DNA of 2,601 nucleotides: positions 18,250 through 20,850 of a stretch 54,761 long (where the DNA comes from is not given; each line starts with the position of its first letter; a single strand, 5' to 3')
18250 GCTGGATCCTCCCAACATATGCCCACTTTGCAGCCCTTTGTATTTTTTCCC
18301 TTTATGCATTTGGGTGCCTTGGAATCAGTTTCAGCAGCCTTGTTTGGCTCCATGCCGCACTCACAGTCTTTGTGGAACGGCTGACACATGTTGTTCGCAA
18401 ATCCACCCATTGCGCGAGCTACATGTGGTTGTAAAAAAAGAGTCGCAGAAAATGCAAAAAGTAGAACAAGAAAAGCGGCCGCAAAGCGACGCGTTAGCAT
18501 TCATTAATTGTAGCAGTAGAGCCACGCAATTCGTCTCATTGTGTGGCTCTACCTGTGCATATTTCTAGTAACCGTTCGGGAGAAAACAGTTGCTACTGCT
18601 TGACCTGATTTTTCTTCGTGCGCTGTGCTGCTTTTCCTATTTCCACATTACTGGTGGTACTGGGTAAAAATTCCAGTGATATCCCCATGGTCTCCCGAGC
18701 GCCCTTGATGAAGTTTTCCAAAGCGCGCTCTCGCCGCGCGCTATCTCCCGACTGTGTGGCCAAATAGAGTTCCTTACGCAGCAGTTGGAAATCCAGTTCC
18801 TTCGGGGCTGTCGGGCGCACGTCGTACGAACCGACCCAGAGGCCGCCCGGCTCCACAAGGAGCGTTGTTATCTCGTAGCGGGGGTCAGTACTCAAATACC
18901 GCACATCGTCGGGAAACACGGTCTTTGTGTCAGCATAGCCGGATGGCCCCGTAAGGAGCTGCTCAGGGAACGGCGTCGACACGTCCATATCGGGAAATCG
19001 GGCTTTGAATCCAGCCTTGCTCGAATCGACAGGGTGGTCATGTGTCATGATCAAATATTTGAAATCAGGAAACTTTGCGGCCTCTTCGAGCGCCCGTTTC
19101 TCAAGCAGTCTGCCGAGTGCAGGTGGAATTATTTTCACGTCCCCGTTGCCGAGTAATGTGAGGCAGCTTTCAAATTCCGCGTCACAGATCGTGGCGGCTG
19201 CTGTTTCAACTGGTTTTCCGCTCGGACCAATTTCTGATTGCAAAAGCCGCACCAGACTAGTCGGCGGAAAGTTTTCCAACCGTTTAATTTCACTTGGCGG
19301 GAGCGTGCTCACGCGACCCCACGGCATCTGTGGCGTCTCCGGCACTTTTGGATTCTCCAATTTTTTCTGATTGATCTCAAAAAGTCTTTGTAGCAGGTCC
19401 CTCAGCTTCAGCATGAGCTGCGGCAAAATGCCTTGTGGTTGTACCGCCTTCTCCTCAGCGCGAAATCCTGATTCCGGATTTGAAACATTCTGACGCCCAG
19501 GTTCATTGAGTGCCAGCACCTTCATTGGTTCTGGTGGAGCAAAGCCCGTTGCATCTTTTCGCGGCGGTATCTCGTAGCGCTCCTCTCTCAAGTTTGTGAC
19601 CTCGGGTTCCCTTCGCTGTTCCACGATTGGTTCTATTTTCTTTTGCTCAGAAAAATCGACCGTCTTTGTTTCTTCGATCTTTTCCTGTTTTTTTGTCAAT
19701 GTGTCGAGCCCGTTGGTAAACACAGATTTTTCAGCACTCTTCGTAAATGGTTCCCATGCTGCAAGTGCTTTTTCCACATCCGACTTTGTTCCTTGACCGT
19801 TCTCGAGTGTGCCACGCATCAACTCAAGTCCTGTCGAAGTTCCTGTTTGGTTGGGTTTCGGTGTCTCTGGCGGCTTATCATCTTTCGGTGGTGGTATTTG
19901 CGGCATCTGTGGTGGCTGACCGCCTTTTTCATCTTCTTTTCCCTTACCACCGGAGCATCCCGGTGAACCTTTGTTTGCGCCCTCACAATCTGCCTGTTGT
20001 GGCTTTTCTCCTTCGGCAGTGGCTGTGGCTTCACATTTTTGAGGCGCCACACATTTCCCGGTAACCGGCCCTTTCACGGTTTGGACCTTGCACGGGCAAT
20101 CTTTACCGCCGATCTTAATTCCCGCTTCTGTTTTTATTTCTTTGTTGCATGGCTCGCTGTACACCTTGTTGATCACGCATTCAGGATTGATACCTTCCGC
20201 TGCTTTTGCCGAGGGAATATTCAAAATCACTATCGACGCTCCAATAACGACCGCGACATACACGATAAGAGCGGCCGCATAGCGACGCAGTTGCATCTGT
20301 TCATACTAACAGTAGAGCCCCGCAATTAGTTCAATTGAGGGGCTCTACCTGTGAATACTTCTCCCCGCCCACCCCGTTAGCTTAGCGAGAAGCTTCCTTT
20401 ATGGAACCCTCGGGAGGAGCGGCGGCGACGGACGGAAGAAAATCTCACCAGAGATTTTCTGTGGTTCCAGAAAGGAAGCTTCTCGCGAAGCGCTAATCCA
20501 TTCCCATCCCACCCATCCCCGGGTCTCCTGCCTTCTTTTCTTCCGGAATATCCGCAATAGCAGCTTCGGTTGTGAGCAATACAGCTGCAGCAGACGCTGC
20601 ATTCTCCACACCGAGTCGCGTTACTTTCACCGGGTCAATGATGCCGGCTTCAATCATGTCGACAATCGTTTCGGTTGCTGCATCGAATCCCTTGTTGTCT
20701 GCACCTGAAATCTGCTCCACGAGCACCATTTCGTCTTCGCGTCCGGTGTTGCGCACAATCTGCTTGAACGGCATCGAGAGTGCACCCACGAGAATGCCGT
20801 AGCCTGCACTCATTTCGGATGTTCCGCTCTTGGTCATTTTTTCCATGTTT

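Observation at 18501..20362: Shared ~55-nt upstream element with a covarying 10-bp inverted repeat abutting an extended -10 box, 6 nt from each ATG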

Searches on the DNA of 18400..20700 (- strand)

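Call 31: search_rna_families(source=window, start=18400, end=20700, threshold=evalue, max_evalue=5)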
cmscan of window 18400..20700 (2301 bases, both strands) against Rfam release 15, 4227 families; matches with E-value up to 5: 1.
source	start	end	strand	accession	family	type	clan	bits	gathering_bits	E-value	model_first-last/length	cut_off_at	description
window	20379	20493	+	RF04198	MIR8670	Gene; miRNA;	-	19.6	150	1.7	1-142/142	no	MIR8670 microRNA precursor family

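Call 72: build_rna_model(alignment_id=A5, structure=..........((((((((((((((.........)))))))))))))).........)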
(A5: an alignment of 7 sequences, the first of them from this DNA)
Model R1 built from alignment A5 (7 sequences, 56 columns); structure: as given.
model positions 56; base pairs 14; branch points 0; effective number of sequences 3.2; information 0.994 bits per position. Calibrated on 0.2 Mb of random sequence (short: E-values are rough).
structure used (alignment columns):
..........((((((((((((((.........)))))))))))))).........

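Call 73: search_with_rna_model(model_id=R1, source=window, filters=off, max_evalue=10)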
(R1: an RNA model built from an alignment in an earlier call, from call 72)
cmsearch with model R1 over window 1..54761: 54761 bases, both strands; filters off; matches with E-value up to 10: 6.
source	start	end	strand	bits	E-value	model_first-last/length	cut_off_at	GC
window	18507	18562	-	80.4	5.6e-19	1-56/56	no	0.46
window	20303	20358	-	70.7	2.2e-16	1-56/56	no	0.45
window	20303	20358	+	38.1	1.1e-07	1-56/56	no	0.45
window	18516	18552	+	34.8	8.2e-07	11-47/56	no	0.51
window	5767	5826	-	17.7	0.031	1-56/56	no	0.53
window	38197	38243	-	11.2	1.7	1-56/56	no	0.55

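Call 74: search_with_rna_model(model_id=R1, sources=[L001, L002, L004, L005, L006, L007, L010, L015, L023, L027, L043, L079, L086, L100, L105, L124, L125, L126, L127, L128, L129], max_evalue=10)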
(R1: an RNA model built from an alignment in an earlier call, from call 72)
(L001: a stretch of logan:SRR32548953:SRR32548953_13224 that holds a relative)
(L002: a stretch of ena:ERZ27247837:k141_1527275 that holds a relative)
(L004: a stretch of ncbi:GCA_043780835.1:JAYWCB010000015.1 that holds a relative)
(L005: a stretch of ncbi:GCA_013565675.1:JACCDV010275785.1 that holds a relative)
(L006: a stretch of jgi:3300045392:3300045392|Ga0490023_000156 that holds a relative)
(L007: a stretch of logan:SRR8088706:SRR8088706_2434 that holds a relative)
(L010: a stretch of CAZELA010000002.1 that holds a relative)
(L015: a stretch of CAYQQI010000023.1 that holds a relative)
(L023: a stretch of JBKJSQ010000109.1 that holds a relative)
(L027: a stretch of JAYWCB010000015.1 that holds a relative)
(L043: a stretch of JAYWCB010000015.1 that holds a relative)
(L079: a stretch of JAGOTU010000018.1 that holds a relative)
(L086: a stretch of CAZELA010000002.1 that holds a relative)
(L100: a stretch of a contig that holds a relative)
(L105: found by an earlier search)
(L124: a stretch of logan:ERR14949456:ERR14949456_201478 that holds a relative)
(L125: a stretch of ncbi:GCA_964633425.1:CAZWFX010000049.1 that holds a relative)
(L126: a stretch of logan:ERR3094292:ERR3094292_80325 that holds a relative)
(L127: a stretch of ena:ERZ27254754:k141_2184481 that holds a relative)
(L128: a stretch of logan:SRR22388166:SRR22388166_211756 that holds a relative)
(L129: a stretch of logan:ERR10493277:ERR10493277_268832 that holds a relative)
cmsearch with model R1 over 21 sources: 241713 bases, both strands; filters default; matches with E-value up to 10: 37.
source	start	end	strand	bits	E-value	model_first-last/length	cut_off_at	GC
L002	11735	11790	+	80.4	2.5e-18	1-56/56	no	0.46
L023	117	172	-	80.3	2.6e-18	1-56/56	no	0.52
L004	11813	11868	+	78.2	9.5e-18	1-56/56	no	0.5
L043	1936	1991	-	78.2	9.5e-18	1-56/56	no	0.5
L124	2483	2538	+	78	1.1e-17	1-56/56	no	0.46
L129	2758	2812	+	77.5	1.5e-17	1-56/56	no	0.53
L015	6331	6386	-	74.9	7.3e-17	1-56/56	no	0.55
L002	9939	9994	+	70.7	9.5e-16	1-56/56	no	0.45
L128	4106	4151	+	51.5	1.3e-10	1-56/56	no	0.5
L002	9939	9994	-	38.1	4.9e-07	1-56/56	no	0.45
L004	11823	11859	-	37.8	5.9e-07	11-47/56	no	0.54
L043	1945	1981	+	37.8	5.9e-07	11-47/56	no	0.54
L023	126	162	+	37.7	6.2e-07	11-47/56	no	0.51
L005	11778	11822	+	36.9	9.9e-07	1-56/56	no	0.49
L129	2765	2803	-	36.9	1e-06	11-49/56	no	0.59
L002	11745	11781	-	34.8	3.6e-06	11-47/56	no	0.51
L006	11652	11697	+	32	2.1e-05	1-56/56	no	0.54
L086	2627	2672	+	32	2.1e-05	1-56/56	no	0.54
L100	4967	5012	-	32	2.1e-05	1-56/56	no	0.54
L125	7752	7797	+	32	2.1e-05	1-56/56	no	0.54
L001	94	139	+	29.9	7.5e-05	1-56/56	no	0.61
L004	18285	18329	+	29.7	8.4e-05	1-56/56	no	0.4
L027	3475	3519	-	29.7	8.4e-05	1-56/56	no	0.4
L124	2494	2528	-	29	0.00013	12-46/56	no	0.51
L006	11656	11697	-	20.3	0.028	1-56/56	no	0.55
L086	2631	2672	-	20.3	0.028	1-56/56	no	0.55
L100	4967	5008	+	20.3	0.028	1-56/56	no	0.55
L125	7756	7797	-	20.3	0.028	1-56/56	no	0.55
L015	6340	6376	+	20.1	0.031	11-47/56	no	0.59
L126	12859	12900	+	19.1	0.056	1-56/56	no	0.64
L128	4116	4142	-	17.6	0.15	11-47/56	no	0.56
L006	18460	18504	+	17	0.21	1-56/56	no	0.42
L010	1435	1479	+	17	0.21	1-56/56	no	0.42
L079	2138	2182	+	16.8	0.24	1-56/56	no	0.47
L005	11786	11821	-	13.2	2.1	1-56/56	no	0.56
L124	2406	2430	+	11.6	5.8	17-41/56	no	0.64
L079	253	279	+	10.8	9.5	16-42/56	no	0.56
